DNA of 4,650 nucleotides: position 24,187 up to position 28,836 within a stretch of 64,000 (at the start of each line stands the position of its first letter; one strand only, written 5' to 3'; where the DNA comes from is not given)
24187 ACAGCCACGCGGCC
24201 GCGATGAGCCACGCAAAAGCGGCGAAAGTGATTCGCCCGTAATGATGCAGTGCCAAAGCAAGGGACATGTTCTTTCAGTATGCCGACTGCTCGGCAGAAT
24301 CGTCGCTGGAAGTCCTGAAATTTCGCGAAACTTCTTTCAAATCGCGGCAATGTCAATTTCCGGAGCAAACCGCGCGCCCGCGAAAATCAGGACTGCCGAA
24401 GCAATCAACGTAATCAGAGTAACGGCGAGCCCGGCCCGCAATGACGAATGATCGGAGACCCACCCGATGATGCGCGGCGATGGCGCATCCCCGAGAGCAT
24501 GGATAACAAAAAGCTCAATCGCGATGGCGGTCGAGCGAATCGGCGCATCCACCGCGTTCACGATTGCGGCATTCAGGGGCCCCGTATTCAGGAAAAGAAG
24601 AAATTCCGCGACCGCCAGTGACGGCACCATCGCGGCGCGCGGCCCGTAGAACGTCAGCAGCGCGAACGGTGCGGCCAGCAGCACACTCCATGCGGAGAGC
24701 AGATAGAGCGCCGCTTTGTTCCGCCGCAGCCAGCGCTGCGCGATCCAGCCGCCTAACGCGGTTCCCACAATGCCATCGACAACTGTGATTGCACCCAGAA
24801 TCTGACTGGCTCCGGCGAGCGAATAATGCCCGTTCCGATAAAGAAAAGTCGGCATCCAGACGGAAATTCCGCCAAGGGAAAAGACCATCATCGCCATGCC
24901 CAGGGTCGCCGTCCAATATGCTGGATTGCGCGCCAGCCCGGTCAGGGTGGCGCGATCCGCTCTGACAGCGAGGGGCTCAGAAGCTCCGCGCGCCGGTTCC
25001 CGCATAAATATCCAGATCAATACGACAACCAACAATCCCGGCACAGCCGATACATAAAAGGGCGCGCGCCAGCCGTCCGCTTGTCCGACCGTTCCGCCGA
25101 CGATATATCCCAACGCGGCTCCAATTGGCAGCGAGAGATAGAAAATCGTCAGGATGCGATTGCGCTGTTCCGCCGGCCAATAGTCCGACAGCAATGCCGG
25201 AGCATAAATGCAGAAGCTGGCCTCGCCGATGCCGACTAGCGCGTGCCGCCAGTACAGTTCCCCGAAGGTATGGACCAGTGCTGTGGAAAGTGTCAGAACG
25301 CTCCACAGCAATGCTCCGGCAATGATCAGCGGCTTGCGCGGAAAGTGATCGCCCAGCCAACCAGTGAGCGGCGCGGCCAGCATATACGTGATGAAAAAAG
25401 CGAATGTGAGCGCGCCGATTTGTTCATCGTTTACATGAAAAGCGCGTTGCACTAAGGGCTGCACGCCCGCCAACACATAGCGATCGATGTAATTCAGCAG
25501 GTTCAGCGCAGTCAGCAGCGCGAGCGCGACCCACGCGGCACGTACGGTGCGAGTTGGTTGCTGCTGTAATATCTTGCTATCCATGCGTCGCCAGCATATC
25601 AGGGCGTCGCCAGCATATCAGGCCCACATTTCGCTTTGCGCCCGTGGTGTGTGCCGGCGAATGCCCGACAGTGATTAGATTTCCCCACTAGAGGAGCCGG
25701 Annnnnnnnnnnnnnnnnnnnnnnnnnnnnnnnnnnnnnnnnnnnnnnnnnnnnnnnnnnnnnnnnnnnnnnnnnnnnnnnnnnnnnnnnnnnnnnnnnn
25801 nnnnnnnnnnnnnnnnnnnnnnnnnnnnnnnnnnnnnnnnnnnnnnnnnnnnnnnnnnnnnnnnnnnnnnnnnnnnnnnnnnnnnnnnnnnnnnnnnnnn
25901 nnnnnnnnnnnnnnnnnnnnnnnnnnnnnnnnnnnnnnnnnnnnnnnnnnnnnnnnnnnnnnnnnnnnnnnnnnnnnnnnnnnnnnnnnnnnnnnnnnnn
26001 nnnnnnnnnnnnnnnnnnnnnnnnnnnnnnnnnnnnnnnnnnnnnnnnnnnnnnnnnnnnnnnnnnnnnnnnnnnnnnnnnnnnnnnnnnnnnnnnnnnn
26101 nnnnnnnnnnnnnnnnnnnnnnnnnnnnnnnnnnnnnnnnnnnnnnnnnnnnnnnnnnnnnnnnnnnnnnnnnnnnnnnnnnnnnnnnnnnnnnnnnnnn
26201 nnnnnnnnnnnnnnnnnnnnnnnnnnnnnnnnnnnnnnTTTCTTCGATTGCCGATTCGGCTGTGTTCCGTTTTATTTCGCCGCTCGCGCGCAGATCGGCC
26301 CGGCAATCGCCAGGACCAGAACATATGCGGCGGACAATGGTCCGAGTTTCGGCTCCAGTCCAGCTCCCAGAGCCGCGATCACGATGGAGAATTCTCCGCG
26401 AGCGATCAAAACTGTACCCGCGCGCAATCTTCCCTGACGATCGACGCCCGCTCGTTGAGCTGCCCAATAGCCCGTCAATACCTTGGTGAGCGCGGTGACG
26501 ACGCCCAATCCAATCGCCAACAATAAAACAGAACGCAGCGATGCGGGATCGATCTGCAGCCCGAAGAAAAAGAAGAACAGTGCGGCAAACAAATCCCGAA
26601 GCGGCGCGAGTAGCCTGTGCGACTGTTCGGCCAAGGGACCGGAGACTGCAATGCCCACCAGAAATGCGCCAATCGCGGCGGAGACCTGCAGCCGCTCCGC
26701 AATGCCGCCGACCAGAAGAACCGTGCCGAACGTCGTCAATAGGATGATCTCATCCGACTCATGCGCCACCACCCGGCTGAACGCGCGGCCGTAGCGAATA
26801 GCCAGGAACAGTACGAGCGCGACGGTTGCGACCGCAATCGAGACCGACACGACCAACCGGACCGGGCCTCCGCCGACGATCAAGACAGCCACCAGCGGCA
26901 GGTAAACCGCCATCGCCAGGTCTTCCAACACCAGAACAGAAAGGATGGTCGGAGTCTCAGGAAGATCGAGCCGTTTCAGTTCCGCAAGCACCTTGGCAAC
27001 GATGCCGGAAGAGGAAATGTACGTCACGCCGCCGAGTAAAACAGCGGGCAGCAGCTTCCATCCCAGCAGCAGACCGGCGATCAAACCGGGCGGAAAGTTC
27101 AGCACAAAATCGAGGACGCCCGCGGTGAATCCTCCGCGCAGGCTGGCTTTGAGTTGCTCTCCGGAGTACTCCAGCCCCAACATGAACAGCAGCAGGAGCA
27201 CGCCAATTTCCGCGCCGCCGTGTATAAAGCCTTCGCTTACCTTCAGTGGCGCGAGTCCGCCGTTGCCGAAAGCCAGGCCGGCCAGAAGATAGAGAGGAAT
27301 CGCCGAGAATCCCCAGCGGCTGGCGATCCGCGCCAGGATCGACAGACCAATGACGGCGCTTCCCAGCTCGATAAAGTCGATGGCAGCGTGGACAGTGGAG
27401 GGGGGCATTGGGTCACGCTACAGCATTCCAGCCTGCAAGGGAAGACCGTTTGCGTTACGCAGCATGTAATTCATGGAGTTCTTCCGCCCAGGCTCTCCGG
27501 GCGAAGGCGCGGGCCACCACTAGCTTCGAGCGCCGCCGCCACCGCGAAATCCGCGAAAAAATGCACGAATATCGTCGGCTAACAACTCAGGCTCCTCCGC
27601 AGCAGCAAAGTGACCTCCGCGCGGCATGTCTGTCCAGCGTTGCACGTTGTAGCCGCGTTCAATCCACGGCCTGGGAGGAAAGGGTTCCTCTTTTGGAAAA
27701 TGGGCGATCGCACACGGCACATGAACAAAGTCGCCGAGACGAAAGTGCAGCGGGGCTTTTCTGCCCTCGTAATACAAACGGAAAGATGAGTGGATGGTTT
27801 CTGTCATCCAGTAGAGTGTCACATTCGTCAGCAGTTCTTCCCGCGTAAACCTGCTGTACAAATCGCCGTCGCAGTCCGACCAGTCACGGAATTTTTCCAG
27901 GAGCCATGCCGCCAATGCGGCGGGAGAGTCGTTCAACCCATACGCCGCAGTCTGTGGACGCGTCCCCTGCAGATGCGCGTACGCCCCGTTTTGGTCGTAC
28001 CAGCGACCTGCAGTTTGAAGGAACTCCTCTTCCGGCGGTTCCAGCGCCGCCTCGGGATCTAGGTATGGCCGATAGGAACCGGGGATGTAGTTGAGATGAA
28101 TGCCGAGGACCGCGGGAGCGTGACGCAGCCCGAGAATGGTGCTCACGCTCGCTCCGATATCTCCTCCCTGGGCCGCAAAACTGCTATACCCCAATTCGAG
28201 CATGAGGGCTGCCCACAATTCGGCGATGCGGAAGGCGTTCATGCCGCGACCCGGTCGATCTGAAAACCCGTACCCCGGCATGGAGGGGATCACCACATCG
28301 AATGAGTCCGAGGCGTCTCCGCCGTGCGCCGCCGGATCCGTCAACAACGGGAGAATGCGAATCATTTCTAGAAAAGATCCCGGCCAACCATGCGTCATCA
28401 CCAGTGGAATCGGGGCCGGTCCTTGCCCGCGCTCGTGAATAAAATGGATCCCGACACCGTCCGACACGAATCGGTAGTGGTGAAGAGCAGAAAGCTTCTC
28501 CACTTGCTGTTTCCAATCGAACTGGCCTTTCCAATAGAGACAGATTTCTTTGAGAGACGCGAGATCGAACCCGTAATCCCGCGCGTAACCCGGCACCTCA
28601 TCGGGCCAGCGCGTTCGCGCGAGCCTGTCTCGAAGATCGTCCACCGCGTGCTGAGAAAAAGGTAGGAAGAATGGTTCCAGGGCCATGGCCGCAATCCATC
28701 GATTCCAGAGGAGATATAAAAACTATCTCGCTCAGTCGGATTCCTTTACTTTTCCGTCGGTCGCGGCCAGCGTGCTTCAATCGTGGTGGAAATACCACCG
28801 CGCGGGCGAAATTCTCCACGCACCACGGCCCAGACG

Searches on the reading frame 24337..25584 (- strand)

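Call 77: search_protein_families(library=pfam, proteins=[window:24337-25584:-], max_evalue=0.00001)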
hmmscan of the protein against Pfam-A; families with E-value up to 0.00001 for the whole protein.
window:24337-25584:- (415 aa): 3 families
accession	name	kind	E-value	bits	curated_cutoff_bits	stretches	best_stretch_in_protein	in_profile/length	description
PF07690.21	MFS_1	-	3.1e-44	151.7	33.4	1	26-356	3-334/347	Major Facilitator Superfamily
PF03137.26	OATP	-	1.1e-19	70.6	25.8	1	213-313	285-385/545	Organic Anion Transporter Polypeptide (OATP) family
PF00083.30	Sugar_tr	-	2.5e-14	53.4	22.3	1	53-195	45-192/452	Sugar (and other) transporter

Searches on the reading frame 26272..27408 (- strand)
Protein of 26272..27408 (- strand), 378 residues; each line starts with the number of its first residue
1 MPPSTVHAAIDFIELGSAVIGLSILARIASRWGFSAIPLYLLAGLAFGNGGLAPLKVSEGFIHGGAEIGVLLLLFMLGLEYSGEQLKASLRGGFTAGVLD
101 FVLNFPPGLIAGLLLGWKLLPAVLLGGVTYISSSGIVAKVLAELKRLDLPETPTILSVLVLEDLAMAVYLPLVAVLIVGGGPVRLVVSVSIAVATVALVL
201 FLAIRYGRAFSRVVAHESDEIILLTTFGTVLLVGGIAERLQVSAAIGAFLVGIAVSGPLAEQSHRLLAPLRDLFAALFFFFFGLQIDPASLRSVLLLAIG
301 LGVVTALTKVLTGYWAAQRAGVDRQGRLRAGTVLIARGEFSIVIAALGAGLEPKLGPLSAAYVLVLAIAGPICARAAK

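Call 77: search_protein_families(library=pfam, proteins=[window:26272-27408:-], max_evalue=0.00001)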
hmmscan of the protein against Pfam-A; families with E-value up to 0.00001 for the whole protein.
window:26272-27408:- (378 aa): 1 family
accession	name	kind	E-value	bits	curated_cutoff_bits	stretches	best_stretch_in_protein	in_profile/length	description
PF00999.27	Na_H_Exchanger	-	3.1e-48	164.9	26.2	1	23-369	4-369/375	Sodium/hydrogen exchanger, transmembrane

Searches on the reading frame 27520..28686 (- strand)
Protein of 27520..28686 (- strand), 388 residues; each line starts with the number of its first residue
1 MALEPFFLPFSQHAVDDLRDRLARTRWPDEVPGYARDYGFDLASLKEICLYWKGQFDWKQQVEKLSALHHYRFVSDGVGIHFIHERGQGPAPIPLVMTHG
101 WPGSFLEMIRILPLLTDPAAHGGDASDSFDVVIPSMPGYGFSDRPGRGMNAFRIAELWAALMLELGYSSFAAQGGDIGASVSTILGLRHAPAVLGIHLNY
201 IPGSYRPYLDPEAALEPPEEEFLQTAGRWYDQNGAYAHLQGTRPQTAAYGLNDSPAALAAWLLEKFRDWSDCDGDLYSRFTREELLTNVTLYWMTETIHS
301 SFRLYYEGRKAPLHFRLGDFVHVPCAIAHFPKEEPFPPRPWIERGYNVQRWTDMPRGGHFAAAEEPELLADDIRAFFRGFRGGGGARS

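Call 77: search_protein_families(library=pfam, proteins=[window:27520-28686:-], max_evalue=0.00001)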
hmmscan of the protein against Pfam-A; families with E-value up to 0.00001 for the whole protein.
window:27520-28686:- (388 aa): 2 families
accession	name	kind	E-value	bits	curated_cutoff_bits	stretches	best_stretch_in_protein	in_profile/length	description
PF06441.18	EHN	-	2.9e-30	105.1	22.8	1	4-108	2-107/107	Epoxide hydrolase N terminus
PF00561.26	Abhydrolase_1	-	2.1e-12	47.7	25.8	1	94-201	2-102/245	alpha/beta hydrolase fold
